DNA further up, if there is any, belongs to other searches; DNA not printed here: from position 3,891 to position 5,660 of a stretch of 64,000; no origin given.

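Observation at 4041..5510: Second H-cluster protein with mixed motif set and no PAS domain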

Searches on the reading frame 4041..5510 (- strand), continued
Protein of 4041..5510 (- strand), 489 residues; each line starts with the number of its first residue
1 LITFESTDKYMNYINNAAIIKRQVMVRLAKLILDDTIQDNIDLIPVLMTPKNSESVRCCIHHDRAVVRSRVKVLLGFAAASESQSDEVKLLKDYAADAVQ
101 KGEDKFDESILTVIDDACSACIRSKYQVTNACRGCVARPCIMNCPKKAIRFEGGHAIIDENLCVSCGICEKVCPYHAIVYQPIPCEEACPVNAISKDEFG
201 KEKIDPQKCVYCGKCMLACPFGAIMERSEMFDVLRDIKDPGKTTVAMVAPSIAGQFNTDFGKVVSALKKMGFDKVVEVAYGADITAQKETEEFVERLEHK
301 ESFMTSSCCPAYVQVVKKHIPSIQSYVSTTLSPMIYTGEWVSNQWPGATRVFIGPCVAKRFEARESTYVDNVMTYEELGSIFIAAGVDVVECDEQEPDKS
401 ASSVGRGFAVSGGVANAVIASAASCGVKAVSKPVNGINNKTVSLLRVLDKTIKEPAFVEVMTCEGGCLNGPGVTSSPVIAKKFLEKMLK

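Call 17: find_related_loci(query=window:4041-5480:-, collection=genome_contigs, flank=8000)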
Query window:4041-5480:- (479 aa) in genome_contigs; peptide patterns used: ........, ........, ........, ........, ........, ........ (x = any residue, [..] = any of these).
190 stretches matched a pattern; 64 encode a relative of the query (tblastn E <= 1e-3); 64 distinct loci.
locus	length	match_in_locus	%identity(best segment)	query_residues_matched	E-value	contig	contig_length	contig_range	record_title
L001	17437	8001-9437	89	1-479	0e+0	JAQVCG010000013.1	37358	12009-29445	MAG: Candidatus Riflebacteria bacterium isolate STD2_83 NODE_3860_length_37358_cov_32.159625_Sandtown_D2, whole genome s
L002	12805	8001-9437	63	1-479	0e+0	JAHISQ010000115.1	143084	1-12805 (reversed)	MAG: Candidatus Riflebacteria bacterium isolate MM_PC_MetaG.mb.182 MM_PC_MetaG.mb.182_k141_1211844, whole genome shotgun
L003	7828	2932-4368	66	1-479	0e+0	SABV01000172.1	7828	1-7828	MAG: Erysipelotrichia bacterium isolate INTA.CYC.134 contig-100_8584, whole genome shotgun sequence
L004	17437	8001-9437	65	1-479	0e+0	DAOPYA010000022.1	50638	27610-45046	MAG TPA_asm: Candidatus Rifleibacterium sp. isolate AMR_MDS_1326 NODE_533_length_50638_cov_5.873278, whole genome shotgu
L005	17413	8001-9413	59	1-472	0e+0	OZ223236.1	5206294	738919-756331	MAG: Candidatus Ozemobacteraceae bacterium isolate 4ee0fdf2-fbb4-4151-bfa0-813162405533 genome assembly, chromosome: 2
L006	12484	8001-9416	49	1-479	2e-150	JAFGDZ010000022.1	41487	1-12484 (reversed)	MAG: Bacteroidales bacterium isolate Zod_Metabat.1203 k87_5033298, whole genome shotgun sequence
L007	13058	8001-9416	48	1-479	2e-148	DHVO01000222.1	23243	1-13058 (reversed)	MAG TPA_asm: Bacteroidales bacterium UBA5206 UBA5206_contig_21448, whole genome shotgun sequence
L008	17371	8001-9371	49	1-462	8e-145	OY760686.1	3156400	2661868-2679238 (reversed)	MAG: Spirochaetota bacterium isolate b615e79e-4617-45ea-95f9-f7a736470f88 genome assembly, chromosome: 1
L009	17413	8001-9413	46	1-477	1e-142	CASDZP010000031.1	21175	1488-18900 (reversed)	uncultured Alistipes sp. isolate B2_L1_360360_idba_bin.123 genome assembly, contig: B2_L1_360360_idba_bin.123.fa_scaffol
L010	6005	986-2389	47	1-475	7e-141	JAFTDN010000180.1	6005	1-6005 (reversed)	MAG: Bacteroidales bacterium isolate RGIG3720 Goat_Rumen.Co__c2747671, whole genome shotgun sequence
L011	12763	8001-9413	46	1-479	3e-140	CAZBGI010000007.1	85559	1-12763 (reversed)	MAG TPA_asm: uncultured Bacteroidales bacterium isolate SRP252850_co1_28 genome assembly, contig: NODE_250_length_85559_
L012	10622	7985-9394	45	1-478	3e-137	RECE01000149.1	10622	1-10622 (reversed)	MAG: Bacteroidetes bacterium isolate DLM2.Bin11 NODE_9641_length_10622_cov_26.3567, whole genome shotgun sequence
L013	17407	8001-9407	46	3-474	2e-135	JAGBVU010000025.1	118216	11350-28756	MAG: Bacteroidales bacterium isolate RGIG9492 Yak_Cecum-5__c469479, whole genome shotgun sequence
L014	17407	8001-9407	46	3-474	7e-135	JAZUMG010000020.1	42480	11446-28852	MAG: Candidatus Coprenecus sp. isolate T1900044897_TS20190363.MAGScoT_cleanbin_000005 SGB_3283_k141_3274942, whole genom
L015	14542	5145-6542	47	3-471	1e-134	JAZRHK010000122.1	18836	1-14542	MAG: Candidatus Coprenecus sp. isolate T1900045481_YK20190175.MAGScoT_cleanbin_000008 SGB_7323_k141_2413218, whole genom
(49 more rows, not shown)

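Call 25: search_dna_similar(query=window:4041-5480:-, collection=plasmids, mode=protein, max_rows=15)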
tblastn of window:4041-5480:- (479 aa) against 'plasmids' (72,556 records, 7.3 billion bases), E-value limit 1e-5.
Records with a match: 21; places in all: 32; records where one place covers at least 80% of the query: 8.
Best place of each record, by identity: <60% 21.
By first word of the organism name: Cetobacterium 4; Paraclostridium 3; Parabacteroides 2; Subdoligranulum 2; Bacteroides 1; Phocaeicola 1; Monoglobus 1; Butyrivibrio 1; Ruminococcus 1; Acetoanaerobium 1; and 4 more.
By predicted mobility (MOB-suite, as given by PLSDB): non-mobilizable 20; mobilizable 1.
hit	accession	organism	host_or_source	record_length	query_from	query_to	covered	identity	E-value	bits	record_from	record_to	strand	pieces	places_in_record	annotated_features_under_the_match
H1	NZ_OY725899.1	Bacteroides finegoldii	-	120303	1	479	100%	47.4%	8e-137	442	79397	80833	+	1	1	4Fe-4S dicluster domain-containing protein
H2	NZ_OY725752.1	Parabacteroides distasonis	-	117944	1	478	100%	47.2%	6e-135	437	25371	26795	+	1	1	monomeric [FeFe] hydrogenase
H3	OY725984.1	Phocaeicola massiliensis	-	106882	1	478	100%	46.1%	7e-130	422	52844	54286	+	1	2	record has no annotation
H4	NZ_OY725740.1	Monoglobus pectinilyticus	-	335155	10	467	96%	37.3%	1e-79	277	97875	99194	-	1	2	4Fe-4S dicluster domain-containing protein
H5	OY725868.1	Subdoligranulum variabile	-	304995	10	476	97%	35.1%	5e-86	295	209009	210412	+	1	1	record has no annotation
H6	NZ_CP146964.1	Butyrivibrio fibrisolvens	Bovinae,Bovine rumen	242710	10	472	97%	34.5%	3e-82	285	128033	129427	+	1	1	4Fe-4S dicluster domain-containing protein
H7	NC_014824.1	Ruminococcus albus 7 = DSM 20455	-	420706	10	408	83%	39.0%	5e-78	272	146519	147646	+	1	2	4Fe-4S dicluster domain-containing protein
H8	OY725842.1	Subdoligranulum variabile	-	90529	86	475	81%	25.5%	8e-30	130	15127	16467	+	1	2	record has no annotation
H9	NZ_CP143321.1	Cetobacterium somerae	intestine of Yellow Catfish,pure culture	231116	137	462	68%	27.6%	1e-28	127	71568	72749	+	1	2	NADH-dependent [FeFe] hydrogenase, group A6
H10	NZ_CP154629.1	Acetoanaerobium noterae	cell culture,Sludge of a digestion ...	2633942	147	462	66%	27.0%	1e-28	127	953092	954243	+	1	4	none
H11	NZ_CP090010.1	Desulfobaculum bizertense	cell culture,rust layer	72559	148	462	66%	26.8%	2e-27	124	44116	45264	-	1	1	[FeFe] hydrogenase, group A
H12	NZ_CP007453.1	Peptoclostridium acidaminophilum DSM 3953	black mud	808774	149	473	68%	26.0%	2e-27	124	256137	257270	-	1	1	NADH-dependent [FeFe] hydrogenase, group A6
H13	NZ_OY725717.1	Collinsella aerofaciens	-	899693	100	412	65%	26.1%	1e-19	100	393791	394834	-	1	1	[FeFe] hydrogenase, group A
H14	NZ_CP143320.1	Cetobacterium somerae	intestine of Yellow Catfish,pure culture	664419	198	462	55%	30.1%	1e-25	118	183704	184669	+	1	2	[FeFe] hydrogenase, group A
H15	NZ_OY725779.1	Parabacteroides distasonis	-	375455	151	412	55%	30.3%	4e-24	113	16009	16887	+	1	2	NADH-dependent [FeFe] hydrogenase, group A6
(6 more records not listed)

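Call 26: get_annotated_region(hit=H7, flank=7000)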
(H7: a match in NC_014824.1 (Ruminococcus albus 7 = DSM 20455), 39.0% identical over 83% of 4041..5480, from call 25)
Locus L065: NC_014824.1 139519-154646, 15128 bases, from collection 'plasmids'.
description: Ruminococcus albus 7 = DSM 20455 plasmid pRUMAL01, complete sequence
organism: Ruminococcus albus 7 = DSM 20455 (NCBI taxid 697329)
taxonomy: Bacteria; Bacillota; Clostridia; Eubacteriales; Oscillospiraceae; Ruminococcus; Ruminococcus albus; Ruminococcus albus 7 = DSM 20455
host: -; source: -; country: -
typing (MOB-suite, as given by PLSDB): mobilizable; relaxase MOBP
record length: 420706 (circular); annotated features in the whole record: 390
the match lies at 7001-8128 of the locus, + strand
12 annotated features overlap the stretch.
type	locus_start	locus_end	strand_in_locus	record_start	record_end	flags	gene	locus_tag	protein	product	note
CDS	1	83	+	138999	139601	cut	-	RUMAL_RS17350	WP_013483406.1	redox-sensing transcriptional repressor Rex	-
CDS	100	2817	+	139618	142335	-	adhE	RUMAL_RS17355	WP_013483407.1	bifunctional acetaldehyde-CoA/alcohol dehydrogenase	GO:0006066 - alcohol metabolic process [Evidence IEA]; GO:0015976 - carbon utilization [Evidence IEA]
CDS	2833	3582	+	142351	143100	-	-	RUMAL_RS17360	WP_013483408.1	phosphotransferase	-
CDS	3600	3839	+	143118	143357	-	-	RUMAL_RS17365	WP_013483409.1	(2Fe-2S) ferredoxin domain-containing protein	-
CDS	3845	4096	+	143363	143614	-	-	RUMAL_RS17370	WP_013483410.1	(2Fe-2S) ferredoxin domain-containing protein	-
CDS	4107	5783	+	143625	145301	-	-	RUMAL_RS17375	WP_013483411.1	[Fe-Fe] hydrogenase large subunit C-terminal domain-containing protein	-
CDS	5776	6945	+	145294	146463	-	-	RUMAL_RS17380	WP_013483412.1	SpoIIE family protein phosphatase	-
CDS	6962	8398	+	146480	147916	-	-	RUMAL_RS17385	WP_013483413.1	4Fe-4S dicluster domain-containing protein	-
CDS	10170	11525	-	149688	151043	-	-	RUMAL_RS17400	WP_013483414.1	AAA family ATPase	-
CDS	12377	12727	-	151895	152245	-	-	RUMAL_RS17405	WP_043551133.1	hypothetical protein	-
CDS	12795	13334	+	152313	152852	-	-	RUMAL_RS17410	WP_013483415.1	hypothetical protein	-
CDS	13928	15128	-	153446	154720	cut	-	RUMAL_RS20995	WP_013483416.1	alpha/beta hydrolase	-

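Call 27: get_annotated_region(hit=H1, flank=6000)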
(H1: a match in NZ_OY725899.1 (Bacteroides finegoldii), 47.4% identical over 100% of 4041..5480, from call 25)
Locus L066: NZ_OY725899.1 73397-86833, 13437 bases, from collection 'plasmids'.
description: Bacteroides finegoldii strain Bacteroides finegoldii TSDC17.2-1.1 plasmid 89, complete sequence
organism: Bacteroides finegoldii (NCBI taxid 338188)
taxonomy: Bacteria; Bacteroidota; Bacteroidia; Bacteroidales; Bacteroidaceae; Bacteroides; Bacteroides finegoldii
host: -; source: -; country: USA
typing (MOB-suite, as given by PLSDB): non-mobilizable
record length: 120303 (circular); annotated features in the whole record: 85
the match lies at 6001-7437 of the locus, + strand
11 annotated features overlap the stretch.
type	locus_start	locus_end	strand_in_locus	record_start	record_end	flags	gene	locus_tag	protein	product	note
CDS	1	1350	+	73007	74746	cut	-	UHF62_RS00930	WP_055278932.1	thiamine pyrophosphate-dependent enzyme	-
CDS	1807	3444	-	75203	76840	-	groL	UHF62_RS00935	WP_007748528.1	chaperonin GroEL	GO:0006457 - protein folding [Evidence IEA]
CDS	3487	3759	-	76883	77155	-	-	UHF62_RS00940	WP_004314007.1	co-chaperone GroES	-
CDS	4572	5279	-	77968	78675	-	-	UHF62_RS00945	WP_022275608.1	DUF5039 domain-containing protein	-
CDS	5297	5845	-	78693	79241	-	-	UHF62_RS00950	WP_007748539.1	NUDIX hydrolase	-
CDS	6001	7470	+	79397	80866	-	-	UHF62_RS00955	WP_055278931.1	4Fe-4S dicluster domain-containing protein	-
CDS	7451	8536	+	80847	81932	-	hydE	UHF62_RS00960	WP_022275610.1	[FeFe] hydrogenase H-cluster radical SAM maturase HydE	-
CDS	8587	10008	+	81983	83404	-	hydG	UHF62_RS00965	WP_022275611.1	[FeFe] hydrogenase H-cluster radical SAM maturase HydG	-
CDS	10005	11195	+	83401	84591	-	hydF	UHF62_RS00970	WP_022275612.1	[FeFe] hydrogenase H-cluster maturation GTPase HydF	-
CDS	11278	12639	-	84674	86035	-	hisS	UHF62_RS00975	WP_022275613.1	histidine--tRNA ligase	GO:0006427 - histidyl-tRNA aminoacylation [Evidence IEA]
CDS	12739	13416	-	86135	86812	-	-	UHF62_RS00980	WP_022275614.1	zinc metallopeptidase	-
